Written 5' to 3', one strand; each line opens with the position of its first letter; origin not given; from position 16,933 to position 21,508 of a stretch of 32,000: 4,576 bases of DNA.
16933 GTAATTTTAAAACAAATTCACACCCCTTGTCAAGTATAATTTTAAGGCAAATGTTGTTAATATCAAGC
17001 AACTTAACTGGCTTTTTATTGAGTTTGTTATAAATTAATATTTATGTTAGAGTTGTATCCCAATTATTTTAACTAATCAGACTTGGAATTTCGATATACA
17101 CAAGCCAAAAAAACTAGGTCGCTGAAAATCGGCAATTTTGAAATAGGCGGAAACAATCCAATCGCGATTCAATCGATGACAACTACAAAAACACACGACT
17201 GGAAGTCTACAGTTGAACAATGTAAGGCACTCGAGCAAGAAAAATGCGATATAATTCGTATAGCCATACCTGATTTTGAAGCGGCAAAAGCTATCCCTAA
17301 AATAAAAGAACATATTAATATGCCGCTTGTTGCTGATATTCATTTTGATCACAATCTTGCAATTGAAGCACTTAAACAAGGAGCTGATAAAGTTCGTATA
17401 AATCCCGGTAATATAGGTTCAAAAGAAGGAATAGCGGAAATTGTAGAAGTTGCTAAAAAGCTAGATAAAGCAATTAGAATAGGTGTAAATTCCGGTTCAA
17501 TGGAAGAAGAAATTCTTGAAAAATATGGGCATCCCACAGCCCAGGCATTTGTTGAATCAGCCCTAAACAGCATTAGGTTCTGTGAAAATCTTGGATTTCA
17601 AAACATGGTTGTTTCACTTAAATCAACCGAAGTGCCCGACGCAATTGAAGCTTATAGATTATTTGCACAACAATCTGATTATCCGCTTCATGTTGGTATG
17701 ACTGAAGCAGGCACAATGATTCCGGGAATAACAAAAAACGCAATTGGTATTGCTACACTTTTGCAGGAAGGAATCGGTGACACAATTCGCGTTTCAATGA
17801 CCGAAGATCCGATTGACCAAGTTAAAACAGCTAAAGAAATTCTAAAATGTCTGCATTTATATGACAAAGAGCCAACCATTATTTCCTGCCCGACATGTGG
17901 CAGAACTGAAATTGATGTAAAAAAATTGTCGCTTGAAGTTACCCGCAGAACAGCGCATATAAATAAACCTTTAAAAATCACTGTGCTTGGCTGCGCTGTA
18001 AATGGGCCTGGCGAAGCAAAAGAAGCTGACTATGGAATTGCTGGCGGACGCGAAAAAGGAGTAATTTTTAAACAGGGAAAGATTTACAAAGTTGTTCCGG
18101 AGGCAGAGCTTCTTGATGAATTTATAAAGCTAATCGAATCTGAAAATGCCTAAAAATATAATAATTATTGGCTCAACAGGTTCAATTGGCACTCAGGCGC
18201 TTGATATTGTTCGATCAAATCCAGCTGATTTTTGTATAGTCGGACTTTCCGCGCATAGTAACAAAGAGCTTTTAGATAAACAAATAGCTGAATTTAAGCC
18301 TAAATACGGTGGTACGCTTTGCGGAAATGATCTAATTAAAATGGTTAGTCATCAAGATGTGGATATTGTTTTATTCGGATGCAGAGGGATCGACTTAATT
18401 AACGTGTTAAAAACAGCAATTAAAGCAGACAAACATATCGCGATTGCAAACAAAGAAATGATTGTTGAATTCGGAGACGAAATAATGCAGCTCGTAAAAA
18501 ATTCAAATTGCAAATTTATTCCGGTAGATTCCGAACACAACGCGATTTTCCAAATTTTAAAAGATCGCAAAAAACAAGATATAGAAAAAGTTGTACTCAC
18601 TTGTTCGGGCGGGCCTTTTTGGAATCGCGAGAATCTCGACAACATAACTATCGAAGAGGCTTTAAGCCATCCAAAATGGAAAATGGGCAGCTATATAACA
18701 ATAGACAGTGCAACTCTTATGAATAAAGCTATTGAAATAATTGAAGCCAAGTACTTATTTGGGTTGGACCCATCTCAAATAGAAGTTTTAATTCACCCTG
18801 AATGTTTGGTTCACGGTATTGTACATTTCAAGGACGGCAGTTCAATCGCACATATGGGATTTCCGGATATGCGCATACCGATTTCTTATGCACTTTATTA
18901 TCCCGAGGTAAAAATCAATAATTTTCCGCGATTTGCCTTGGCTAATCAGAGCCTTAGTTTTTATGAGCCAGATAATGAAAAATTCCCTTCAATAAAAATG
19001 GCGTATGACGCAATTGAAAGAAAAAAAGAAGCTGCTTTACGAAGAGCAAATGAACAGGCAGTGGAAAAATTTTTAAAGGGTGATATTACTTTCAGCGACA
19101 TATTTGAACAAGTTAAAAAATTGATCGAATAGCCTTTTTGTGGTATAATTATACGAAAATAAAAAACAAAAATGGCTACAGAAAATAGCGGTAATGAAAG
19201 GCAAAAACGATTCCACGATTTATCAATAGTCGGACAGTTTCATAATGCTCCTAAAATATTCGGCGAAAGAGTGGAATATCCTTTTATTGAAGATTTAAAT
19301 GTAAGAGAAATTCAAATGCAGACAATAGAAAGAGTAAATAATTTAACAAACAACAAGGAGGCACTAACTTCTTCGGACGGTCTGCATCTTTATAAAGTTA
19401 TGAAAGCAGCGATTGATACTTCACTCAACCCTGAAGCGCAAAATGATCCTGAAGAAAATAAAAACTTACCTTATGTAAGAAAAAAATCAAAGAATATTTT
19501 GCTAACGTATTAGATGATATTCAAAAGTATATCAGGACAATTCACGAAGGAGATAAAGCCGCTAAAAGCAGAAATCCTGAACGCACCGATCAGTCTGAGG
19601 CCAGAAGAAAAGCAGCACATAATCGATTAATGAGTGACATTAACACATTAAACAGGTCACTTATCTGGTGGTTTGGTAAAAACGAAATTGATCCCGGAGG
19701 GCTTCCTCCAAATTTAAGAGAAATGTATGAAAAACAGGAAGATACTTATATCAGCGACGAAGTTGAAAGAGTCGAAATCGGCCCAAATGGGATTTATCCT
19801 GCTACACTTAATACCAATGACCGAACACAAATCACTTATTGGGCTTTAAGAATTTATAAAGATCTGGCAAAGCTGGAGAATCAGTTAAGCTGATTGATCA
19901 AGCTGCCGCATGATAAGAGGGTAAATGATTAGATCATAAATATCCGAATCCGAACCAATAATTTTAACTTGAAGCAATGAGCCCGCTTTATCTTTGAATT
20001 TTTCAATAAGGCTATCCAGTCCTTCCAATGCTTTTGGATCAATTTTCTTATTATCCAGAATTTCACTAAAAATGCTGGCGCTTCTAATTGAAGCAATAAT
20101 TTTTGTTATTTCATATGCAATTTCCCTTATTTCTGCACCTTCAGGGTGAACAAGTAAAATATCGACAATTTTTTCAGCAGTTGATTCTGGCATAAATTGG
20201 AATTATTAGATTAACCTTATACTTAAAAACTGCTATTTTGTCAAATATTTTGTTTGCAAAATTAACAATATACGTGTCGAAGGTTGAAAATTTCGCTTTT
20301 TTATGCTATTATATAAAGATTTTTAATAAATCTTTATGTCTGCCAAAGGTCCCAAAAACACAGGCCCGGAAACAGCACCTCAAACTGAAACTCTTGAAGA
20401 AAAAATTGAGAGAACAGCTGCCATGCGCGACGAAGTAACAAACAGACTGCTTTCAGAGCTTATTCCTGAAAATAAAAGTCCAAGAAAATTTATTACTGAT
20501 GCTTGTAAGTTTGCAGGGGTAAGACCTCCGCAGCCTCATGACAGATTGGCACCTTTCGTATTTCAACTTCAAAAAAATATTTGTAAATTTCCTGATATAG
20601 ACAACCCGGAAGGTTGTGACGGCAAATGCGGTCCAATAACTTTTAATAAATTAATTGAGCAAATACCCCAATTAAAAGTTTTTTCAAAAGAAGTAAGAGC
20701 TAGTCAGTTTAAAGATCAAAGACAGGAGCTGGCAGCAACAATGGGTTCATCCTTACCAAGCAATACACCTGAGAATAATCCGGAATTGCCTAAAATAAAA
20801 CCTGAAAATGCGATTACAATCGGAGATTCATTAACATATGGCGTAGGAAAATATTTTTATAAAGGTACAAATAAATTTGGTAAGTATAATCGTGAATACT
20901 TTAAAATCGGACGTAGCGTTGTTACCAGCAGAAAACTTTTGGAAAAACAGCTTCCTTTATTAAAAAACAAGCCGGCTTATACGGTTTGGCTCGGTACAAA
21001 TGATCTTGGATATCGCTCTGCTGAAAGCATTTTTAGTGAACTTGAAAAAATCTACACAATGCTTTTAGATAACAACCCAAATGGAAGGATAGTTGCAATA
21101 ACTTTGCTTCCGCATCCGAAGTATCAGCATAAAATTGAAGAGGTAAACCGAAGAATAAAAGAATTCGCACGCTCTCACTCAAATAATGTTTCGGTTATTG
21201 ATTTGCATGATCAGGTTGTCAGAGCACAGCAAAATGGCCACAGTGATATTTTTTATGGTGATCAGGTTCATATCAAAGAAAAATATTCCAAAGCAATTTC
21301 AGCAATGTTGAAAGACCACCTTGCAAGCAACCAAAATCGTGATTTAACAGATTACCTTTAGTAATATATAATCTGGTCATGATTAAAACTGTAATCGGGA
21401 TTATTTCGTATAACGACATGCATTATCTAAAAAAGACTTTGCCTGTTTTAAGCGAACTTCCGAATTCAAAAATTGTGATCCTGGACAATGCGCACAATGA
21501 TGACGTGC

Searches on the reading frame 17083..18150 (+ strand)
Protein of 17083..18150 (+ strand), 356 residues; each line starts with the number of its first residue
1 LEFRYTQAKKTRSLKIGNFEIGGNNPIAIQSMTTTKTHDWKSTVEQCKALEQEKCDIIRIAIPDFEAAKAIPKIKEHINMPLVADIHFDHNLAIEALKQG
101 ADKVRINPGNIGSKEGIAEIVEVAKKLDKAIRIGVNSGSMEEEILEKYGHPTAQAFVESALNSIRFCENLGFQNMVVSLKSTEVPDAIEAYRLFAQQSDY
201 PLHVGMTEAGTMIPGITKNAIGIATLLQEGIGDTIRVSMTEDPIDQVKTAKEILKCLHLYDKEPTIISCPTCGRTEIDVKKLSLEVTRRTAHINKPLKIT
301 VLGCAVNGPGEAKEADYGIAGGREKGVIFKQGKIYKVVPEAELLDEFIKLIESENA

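Call 20: find_related_loci(query=window:17083-18150:+, collection=genome_contigs, flank=2000)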
Query window:17083-18150:+ (356 aa) in genome_contigs; peptide patterns used: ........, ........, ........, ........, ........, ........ (x = any residue, [..] = any of these).
107 stretches matched a pattern; 7 encode a relative of the query (tblastn E <= 1e-3); 7 distinct loci.
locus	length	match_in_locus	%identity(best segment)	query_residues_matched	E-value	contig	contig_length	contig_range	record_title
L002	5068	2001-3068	84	1-356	0e+0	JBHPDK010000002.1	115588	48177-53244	Patescibacteria group bacterium isolate SAG AM-311-A13 NODE_2_length_115588_cov_32.045667, whole genome shotgun sequence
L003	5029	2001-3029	49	3-353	1e-104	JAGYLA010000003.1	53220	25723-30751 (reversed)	MAG: Bacilli bacterium isolate M30B81 3, whole genome shotgun sequence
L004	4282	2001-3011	49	10-353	1e-103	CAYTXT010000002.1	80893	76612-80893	MAG TPA_asm: uncultured Candidatus Izemoplasmatales bacterium isolate binchicken_co208_7 genome assembly, contig: NODE_3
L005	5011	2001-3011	49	10-353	2e-103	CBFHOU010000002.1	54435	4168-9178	MAG: Bacillota bacterium isolate AGTU_84_bin_28_indper genome assembly, contig: AGTU_84_bin_28_indper_c2, whole genome s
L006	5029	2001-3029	46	7-352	5e-100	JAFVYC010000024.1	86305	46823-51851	MAG: Clostridia bacterium isolate RGIG5500 Sheep_Colon.Co__c2195629, whole genome shotgun sequence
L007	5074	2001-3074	47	6-353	6e-94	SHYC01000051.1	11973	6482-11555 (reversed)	MAG: Dehalococcoidia bacterium isolate Baikal-deep-G109 BACOMB-C25808, whole genome shotgun sequence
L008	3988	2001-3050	40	1-352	5e-85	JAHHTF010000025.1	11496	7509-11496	MAG: Ureaplasma sp. isolate MAG075 MAG075_25, whole genome shotgun sequence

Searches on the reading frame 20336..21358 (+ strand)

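Call 75: search_protein_families(library=pfam, proteins=[window:20336-21358:+], max_evalue=0.001)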
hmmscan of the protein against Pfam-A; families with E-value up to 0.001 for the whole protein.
window:20336-21358:+ (341 aa): 2 families
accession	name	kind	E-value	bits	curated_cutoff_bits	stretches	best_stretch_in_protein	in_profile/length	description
PF13472.12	Lipase_GDSL_2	-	1.6e-15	58.5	32.9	1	162-315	2-173/178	GDSL-like Lipase/Acylhydrolase family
PF00657.28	Lipase_GDSL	-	5.2e-06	27.2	23.6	1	161-321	3-204/208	GDSL-like Lipase/Acylhydrolase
